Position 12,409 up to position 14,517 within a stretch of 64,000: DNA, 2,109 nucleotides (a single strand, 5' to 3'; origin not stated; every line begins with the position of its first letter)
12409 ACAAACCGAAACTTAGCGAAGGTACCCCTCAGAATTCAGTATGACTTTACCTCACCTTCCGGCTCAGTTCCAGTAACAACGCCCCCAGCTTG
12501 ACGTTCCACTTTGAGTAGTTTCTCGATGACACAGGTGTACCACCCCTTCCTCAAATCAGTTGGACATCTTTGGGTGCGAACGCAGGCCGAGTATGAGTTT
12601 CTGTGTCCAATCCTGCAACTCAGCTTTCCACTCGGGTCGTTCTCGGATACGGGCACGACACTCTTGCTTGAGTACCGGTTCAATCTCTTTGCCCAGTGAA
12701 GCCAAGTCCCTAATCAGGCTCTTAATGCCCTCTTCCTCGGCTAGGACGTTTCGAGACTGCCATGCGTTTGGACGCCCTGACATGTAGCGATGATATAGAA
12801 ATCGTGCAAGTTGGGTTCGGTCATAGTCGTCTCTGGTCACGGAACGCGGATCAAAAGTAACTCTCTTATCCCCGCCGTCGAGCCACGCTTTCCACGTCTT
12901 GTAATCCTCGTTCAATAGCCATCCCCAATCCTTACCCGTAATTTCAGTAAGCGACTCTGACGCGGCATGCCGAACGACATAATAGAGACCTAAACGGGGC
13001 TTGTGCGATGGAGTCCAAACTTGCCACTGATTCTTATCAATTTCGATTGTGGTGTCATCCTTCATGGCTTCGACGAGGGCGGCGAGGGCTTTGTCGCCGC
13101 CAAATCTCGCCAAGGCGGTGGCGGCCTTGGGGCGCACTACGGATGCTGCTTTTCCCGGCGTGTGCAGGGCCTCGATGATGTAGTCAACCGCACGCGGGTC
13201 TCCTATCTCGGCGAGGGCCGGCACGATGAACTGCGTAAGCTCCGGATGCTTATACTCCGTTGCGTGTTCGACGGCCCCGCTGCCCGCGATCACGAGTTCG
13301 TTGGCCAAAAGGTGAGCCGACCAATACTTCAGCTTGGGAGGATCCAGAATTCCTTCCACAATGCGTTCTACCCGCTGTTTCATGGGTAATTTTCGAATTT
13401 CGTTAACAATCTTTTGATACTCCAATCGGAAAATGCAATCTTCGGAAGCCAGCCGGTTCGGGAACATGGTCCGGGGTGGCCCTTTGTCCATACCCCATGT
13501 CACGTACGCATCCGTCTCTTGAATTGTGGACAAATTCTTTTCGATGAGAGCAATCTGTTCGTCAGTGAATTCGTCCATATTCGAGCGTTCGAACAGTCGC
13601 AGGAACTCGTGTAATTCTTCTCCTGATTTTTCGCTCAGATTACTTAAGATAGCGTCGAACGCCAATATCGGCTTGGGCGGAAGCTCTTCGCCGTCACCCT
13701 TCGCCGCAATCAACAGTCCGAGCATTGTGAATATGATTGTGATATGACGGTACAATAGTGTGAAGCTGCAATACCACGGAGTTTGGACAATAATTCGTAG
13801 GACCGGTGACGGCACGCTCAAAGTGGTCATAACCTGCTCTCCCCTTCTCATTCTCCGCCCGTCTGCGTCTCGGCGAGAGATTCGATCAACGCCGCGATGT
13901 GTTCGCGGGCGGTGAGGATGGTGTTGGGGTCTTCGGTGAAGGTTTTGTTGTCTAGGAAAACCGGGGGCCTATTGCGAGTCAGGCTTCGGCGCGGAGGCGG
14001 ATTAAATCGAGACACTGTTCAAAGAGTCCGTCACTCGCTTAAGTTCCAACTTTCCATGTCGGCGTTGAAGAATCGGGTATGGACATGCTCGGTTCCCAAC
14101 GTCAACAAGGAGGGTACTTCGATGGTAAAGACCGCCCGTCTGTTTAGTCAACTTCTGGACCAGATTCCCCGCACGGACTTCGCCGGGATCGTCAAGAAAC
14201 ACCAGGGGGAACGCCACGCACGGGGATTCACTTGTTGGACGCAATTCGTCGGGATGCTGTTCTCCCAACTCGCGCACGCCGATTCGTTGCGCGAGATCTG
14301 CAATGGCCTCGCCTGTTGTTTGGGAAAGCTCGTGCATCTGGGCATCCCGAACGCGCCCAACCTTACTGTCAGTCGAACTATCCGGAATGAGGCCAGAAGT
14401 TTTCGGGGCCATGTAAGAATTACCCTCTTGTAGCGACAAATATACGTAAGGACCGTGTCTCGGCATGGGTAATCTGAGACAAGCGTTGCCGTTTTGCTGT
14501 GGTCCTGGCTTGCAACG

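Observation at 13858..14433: Fragment of a paralog of the large FG-GAP/DUF4091 gene, truncated next to an IS4-family transposase remnant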

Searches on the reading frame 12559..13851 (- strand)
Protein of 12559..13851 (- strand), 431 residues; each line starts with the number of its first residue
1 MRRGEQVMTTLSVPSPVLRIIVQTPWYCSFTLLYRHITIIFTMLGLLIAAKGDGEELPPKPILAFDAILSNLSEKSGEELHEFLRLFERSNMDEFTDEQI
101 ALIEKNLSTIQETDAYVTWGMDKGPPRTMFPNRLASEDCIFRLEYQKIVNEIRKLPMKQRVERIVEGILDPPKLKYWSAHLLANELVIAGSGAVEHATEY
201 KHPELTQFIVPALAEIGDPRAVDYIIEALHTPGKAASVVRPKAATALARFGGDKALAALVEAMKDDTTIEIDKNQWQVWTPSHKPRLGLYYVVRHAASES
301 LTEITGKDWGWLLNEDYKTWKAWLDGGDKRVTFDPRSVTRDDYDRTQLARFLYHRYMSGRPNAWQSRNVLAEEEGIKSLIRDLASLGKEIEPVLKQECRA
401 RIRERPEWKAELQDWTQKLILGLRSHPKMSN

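Call 5: search_protein_families(library=pfam, proteins=[window:12559-13851:-], max_evalue=0.01)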
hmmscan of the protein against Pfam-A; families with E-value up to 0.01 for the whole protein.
window:12559-13851:- (431 aa): 2 families
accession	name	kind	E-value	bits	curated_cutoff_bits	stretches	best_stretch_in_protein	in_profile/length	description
PF13646.12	HEAT_2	-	3.6e-10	40.4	27.7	1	201-267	12-75/88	HEAT repeats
PF03130.22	HEAT_PBS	-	8e-09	35.6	20.9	1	211-229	7-25/27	PBS lyase HEAT-like repeat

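Call 8: search_protein_families(library=ncbifam, proteins=[window:12559-13851:-], max_evalue=0.01)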
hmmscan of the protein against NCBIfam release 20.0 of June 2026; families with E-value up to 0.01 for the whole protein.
window:12559-13851:- (431 aa): 2 families
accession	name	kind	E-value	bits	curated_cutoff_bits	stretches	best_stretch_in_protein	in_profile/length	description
NF045915.1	PhycobilmeDegNblB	equivalog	7.1e-05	22.4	300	1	208-267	149-204/214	phycobilisome degradation protein NblB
NF058515.1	phyc_lyase_CpcF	equivalog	0.0054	16.3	220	0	208-250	79-119/200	C-phycocyanin alpha-cysteine-84 phycocyanobilin lyase subunit CpcF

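Call 16: find_related_loci(query=window:12559-13830:-, collection=genome_contigs, flank=10000)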
Query window:12559-13830:- (424 aa) in genome_contigs; peptide patterns used: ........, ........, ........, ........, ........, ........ (x = any residue, [..] = any of these).
20 stretches matched a pattern, but none encodes a relative of the query by tblastn (E <= 1e-3).
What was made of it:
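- Tried and rejected: The HEAT protein found nothing in GTDB representative genomes (call 16).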

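Call 17: find_homologous_proteins(query=window:12559-13830:-, max_evalue=1e-10)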
Query window:12559-13830:- (424 aa): 3 proteins with E <= 1e-10 among 8000 candidates.
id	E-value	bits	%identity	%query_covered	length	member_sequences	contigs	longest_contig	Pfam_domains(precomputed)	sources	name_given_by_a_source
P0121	9.6e-288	972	100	100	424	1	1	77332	PF03130.23,PF13646.13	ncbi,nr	ncbi:MAG: HEAT repeat domain-containing protein [Candidatus Hydrogenedentes bacterium]|nr:HEAT repea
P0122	3.1e-93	331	44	91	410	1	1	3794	PF03130.23,PF13646.13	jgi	-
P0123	2.7e-87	312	44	91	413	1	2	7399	PF03130.23,PF13646.13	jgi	jgi:HEAT repeats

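Call 18: find_encoding_contigs(protein=P0123, flank=10000, max_places=4)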
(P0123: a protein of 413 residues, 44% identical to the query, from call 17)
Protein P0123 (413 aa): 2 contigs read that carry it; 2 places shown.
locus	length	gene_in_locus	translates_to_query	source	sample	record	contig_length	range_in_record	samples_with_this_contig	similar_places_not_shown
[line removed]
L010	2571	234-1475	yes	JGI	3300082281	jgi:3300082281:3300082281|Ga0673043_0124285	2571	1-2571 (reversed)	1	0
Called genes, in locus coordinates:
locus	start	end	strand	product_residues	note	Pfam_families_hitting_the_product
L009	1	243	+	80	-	?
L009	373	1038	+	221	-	PF01488:Shikimate_DH (weak), PF02254:TrkA_N, PF02080:TrkA_C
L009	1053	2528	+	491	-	PF02386:TrkH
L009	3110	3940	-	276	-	PF06439:3keto-disac_hyd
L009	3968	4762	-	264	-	PF01791:DeoC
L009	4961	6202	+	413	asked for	PF03130:HEAT_PBS (faint), PF13646:HEAT_2 (weak)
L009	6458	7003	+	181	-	-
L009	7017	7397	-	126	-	?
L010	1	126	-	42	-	?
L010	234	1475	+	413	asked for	PF03130:HEAT_PBS (faint), PF13646:HEAT_2 (weak)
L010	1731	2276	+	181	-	-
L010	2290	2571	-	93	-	?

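Call 19: find_encoding_contigs(protein=P0122, flank=10000, max_places=4)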
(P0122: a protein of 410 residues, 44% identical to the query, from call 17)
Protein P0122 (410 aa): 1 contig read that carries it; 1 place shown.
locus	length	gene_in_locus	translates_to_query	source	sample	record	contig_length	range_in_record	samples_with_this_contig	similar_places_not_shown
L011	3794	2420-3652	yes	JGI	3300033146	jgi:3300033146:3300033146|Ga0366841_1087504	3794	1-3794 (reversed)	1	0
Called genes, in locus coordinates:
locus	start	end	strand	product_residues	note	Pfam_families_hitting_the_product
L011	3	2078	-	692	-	?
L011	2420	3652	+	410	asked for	PF13646:HEAT_2, PF03130:HEAT_PBS (faint)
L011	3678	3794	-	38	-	?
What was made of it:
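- Tried and rejected: In the protein database it has only two homologues at 44% identity, without a GH123 neighbour (calls 17-19).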

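Call 63: find_encoding_contigs(protein=P0121, flank=10000, max_places=2)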
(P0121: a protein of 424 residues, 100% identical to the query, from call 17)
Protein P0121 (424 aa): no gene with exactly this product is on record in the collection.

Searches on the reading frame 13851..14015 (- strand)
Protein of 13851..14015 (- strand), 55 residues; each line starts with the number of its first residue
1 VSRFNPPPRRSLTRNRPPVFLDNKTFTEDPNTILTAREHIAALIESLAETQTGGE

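Call 5: search_protein_families(library=pfam, proteins=[window:13851-14015:-], max_evalue=0.01)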
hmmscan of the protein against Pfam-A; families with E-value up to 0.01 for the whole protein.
window:13851-14015:- (55 aa): 0 families

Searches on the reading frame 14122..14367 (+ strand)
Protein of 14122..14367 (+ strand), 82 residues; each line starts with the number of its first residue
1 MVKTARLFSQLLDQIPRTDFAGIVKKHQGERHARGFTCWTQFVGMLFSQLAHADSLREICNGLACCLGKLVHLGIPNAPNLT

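Call 37: find_related_loci(query=window:14122-14367:+, collection=genome_contigs, flank=3000)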
Query window:14122-14367:+ (82 aa) in genome_contigs; peptide patterns used: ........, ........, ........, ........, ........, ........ (x = any residue, [..] = any of these).
491 stretches matched a pattern; 348 encode a relative of the query (tblastn E <= 1e-3); the best 80 are kept; 80 distinct loci.
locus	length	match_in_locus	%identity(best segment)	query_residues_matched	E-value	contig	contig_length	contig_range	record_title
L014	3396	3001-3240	88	1-80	1e-45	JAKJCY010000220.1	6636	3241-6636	MAG: Candidatus Hydrogenedentota bacterium isolate UR.bin34 NODE_220_length_6636_cov_10.895868, whole genome shotgun seq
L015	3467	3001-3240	88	1-80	1e-45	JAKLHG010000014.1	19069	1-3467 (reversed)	MAG: Candidatus Hydrogenedentota bacterium isolate RA.bin58 RA.bin58_14, whole genome shotgun sequence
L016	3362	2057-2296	76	1-80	6e-41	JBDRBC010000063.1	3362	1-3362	MAG: bacterium isolate MEGAHIT-group-1.1038 k141_950039, whole genome shotgun sequence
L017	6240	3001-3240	74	1-80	3e-40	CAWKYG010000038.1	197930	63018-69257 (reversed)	MAG: uncultured Solibacteraceae bacterium isolate MFD02248.bin.2.116 genome assembly, contig: contig_41724, whole genome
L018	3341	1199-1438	76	1-80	3e-40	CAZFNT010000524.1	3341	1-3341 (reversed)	MAG TPA_asm: uncultured Gemmatimonadota bacterium isolate SRP308112_co1_6 genome assembly, contig: NODE_60644_length_334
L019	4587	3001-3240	74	1-80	3e-40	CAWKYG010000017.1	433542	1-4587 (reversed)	MAG: uncultured Solibacteraceae bacterium isolate MFD02248.bin.2.116 genome assembly, contig: contig_26477, whole genome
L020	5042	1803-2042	74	1-80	3e-40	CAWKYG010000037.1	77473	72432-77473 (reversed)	MAG: uncultured Solibacteraceae bacterium isolate MFD02248.bin.2.116 genome assembly, contig: contig_40964, whole genome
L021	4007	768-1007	76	1-80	5e-40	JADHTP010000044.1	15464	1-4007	MAG: Deltaproteobacteria bacterium isolate BS150m-G23 BS-150m-C3378, whole genome shotgun sequence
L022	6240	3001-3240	74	1-80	3e-40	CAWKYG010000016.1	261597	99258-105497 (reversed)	MAG: uncultured Solibacteraceae bacterium isolate MFD02248.bin.2.116 genome assembly, contig: contig_25848, whole genome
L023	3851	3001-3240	75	1-80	6e-40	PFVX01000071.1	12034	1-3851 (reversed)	MAG: bacterium CG_4_9_14_3_um_filter_65_15 isolate CG_4_9_14_3_um_filter_65_15 CG_4_9_14_3_um_filter_150_scaffold_5468_c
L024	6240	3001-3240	74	1-80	5e-40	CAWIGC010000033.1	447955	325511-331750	MAG: uncultured Solibacteraceae bacterium isolate MFD01872.bin.2.230 genome assembly, contig: contig_32794, whole genome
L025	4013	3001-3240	74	1-80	1e-39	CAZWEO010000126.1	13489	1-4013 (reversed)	MAG TPA_asm: uncultured Desulfobacterales bacterium isolate SRP077602_co5_466 genome assembly, contig: NODE_20732_length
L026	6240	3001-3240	74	1-80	1e-39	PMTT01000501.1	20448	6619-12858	MAG: Bryobacterales bacterium isolate palsa_130 73.20110700_P2D.82_contig_958, whole genome shotgun sequence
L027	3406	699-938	76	1-80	6e-39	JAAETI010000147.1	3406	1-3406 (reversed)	MAG: bacterium isolate Vin_3 VinG_CONTIG398656, whole genome shotgun sequence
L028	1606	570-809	76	1-80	2e-39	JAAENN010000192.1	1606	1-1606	MAG: Shimia sp. isolate Bsp_2 BspG_CONTIG2410384, whole genome shotgun sequence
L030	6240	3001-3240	74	1-80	1e-38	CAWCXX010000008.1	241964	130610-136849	MAG: uncultured Acidobacteriaceae bacterium isolate MFD03044.bin.2.56 genome assembly, contig: contig_15448, whole genom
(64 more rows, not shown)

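Call 43: search_protein_families(library=ncbifam, proteins=[L016:2057-3229:+, L030:3001-4176:+], max_evalue=0.001)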
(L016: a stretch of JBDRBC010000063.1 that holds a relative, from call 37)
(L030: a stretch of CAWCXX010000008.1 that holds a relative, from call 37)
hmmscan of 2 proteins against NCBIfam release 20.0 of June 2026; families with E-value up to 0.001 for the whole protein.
L016:2057-3229:+ (391 aa): 12 families
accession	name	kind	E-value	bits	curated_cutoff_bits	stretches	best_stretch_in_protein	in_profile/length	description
NF033592.1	transpos_IS4_1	equivalog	2.1e-78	263.8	115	1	11-339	1-331/332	IS4 family transposase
NF033591.1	transpos_IS4_2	equivalog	3.8e-10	39.4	152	1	190-336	119-277/340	IS4 family transposase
NF049925.1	transpos_IS4_4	equivalog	7.7e-10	38.1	250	1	262-351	290-382/449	IS4 family transposase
NF033559.2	transpos_IS1634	equivalog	4.5e-09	35.9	100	1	275-351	362-442/483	IS1634 family transposase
NF049921.1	transpos_IS701_2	equivalog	1.2e-08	34.7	250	1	262-344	212-295/318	IS701 family transposase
NF049999.1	transpos_IS701_3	equivalog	9.4e-08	31.3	170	1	256-344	272-365/412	IS701 family transposase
NF033540.2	transpos_IS701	equivalog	7.3e-07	28.8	150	1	252-336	273-359/363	IS701 family transposase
NF033520.1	transpos_IS982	equivalog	3.7e-06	26.7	130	0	152-221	113-183/243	IS982 family transposase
NF033590.1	transpos_IS4_3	equivalog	7.7e-06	25.1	160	1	285-337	268-321/405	IS4 family transposase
NF033539.1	transpos_IS1380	equivalog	1.4e-05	23.9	180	1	191-353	209-391/419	IS1380 family transposase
NF033580.1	transpos_IS5_3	equivalog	2.3e-05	24.1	110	0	146-237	119-218/258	IS5 family transposase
NF033579.1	transpos_IS5_2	equivalog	0.00011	21.8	140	0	27-209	33-201/289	IS5 family transposase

L030:3001-4176:+ (392 aa): 10 families
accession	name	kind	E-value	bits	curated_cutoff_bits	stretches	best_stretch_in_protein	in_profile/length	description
NF033592.1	transpos_IS4_1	equivalog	4.6e-71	239.6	115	1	11-340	1-331/332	IS4 family transposase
NF033591.1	transpos_IS4_2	equivalog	2.5e-09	36.7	152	1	183-335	112-275/340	IS4 family transposase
NF049925.1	transpos_IS4_4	equivalog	1.1e-08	34.2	250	1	263-353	290-383/449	IS4 family transposase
NF049921.1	transpos_IS701_2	equivalog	2.9e-07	30.2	250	1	269-348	219-298/318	IS701 family transposase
NF033520.1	transpos_IS982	equivalog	1e-06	28.5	130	1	152-219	113-181/243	IS982 family transposase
NF033540.2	transpos_IS701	equivalog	1.2e-06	28.1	150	1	263-338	283-360/363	IS701 family transposase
NF033559.2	transpos_IS1634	equivalog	1.6e-06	27.5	100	1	276-352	362-442/483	IS1634 family transposase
NF049999.1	transpos_IS701_3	equivalog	5.7e-06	25.5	170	1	263-347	278-367/412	IS701 family transposase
NF033590.1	transpos_IS4_3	equivalog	1.1e-05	24.6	160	1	286-351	268-333/405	IS4 family transposase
NF033580.1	transpos_IS5_3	equivalog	7.5e-05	22.4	110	0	147-212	120-193/258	IS5 family transposase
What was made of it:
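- On IS4 family insertion sequence: Full-length relatives 74-76% identical over the stump score 240-264 bits (call 43).
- On IS1634 family: Relatives score 28-36 bits against a cut-off of 100 (call 43).
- Closest known: IS1634 family. Same: Weak sub-threshold matches of full-length relatives to NF033559 (call 43).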

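Call 44: search_protein_families(library=pfam, proteins=[L016:2057-3229:+, L030:3001-4176:+], max_evalue=0.001)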
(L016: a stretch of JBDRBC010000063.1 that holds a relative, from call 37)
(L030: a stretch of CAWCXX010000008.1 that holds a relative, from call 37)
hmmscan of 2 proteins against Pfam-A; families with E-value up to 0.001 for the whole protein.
L016:2057-3229:+ (391 aa): 3 families
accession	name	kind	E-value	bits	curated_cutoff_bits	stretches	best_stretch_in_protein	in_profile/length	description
PF14294.11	DUF4372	-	1.9e-28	98.8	25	1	5-75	3-73/74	Domain of unknown function (DUF4372)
PF01609.27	DDE_Tnp_1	-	3.9e-24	86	23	1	125-335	5-200/200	Transposase DDE domain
PF13701.12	DDE_Tnp_1_4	-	0.00021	20.1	34.7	1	274-361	308-396/435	Transposase DDE domain group 1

L030:3001-4176:+ (392 aa): 3 families
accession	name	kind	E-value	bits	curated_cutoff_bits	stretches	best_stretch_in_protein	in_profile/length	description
PF01609.27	DDE_Tnp_1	-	1.9e-27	96.8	23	1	126-336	6-200/200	Transposase DDE domain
PF14294.11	DUF4372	-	3.6e-25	88.4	25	1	6-75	4-73/74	Domain of unknown function (DUF4372)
PF13701.12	DDE_Tnp_1_4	-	0.00016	20.5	34.7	1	263-362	296-396/435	Transposase DDE domain group 1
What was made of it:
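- On IS4 family insertion sequence: It is present in relatives (call 44).
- Closest known: IS4-family insertion sequences. Same: Full-length relatives match NCBIfam NF033592 (IS4 family) above its cut-off and carry DDE_Tnp_1 (calls 43, 44).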
